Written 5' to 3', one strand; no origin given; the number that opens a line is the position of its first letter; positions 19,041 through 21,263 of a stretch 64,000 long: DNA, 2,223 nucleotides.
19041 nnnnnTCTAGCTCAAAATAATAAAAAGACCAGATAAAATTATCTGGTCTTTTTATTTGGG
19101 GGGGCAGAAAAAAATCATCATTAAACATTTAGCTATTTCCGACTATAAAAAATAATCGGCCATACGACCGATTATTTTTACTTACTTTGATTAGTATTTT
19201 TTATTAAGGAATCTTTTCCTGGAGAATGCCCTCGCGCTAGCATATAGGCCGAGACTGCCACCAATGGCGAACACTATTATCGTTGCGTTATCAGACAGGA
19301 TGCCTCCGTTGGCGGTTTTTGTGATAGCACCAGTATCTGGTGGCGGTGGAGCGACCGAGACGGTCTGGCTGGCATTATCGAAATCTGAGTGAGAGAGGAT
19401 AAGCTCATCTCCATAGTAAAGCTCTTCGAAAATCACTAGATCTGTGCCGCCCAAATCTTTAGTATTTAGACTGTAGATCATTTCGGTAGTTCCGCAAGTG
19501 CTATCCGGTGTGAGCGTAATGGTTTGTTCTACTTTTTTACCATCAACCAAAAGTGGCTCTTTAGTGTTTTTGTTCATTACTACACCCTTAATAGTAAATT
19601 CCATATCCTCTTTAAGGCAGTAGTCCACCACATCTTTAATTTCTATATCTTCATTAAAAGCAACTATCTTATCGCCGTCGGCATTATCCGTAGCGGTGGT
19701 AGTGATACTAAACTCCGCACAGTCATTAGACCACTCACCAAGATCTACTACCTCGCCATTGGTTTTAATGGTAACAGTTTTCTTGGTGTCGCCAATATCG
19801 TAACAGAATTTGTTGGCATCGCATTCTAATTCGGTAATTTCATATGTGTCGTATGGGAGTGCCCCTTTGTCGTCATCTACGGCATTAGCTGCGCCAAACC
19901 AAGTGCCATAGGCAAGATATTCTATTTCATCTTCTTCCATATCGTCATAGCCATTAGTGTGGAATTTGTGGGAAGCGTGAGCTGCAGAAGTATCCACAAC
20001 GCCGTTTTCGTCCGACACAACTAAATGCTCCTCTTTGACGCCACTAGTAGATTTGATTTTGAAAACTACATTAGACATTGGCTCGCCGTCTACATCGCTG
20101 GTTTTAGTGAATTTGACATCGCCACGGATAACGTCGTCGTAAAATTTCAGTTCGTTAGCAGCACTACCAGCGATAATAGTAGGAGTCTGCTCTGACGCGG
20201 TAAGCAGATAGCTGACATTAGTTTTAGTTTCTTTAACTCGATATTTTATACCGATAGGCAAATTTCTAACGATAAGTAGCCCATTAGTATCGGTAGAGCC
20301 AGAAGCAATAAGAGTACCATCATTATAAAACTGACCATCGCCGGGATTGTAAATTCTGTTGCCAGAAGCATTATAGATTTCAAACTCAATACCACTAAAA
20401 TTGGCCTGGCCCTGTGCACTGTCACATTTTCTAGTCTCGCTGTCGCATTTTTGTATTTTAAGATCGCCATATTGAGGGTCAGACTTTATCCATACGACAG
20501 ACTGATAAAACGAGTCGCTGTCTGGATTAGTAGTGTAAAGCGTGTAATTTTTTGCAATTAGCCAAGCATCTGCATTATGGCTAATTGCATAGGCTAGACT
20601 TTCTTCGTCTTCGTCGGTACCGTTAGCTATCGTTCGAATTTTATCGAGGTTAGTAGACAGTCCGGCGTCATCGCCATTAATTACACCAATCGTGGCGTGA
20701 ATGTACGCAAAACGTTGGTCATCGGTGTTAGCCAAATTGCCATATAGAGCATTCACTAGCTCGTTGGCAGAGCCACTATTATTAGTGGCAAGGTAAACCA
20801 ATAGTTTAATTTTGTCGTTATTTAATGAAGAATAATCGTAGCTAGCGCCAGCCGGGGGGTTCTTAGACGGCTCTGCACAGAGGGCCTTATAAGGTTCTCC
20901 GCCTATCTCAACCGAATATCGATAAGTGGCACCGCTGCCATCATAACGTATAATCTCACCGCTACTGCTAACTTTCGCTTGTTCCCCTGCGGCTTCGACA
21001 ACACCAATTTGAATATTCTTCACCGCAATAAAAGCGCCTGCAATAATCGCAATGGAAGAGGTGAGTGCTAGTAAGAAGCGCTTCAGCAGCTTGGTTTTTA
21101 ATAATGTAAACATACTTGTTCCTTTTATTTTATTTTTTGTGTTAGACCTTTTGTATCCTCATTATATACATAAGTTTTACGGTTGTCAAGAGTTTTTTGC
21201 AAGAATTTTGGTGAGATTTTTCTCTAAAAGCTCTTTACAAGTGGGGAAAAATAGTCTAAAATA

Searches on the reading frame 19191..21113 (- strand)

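Call 75: search_protein_families(library=pfam, proteins=[window:19191-21113:-], max_evalue=0.001)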
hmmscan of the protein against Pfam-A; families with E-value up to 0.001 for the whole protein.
window:19191-21113:- (640 aa): 3 families
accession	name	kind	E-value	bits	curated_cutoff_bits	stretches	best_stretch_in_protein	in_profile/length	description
PF18202.7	TQ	-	4.8e-20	72.7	23.8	1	469-587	2-127/127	T-Q ester bond containing domain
PF17802.7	SpaA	-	9.3e-15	55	23.1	1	228-317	6-80/91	Prealbumin-like fold domain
PF20610.3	TED_2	-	1.1e-08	35.5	27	1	51-160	6-115/131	Thioester domain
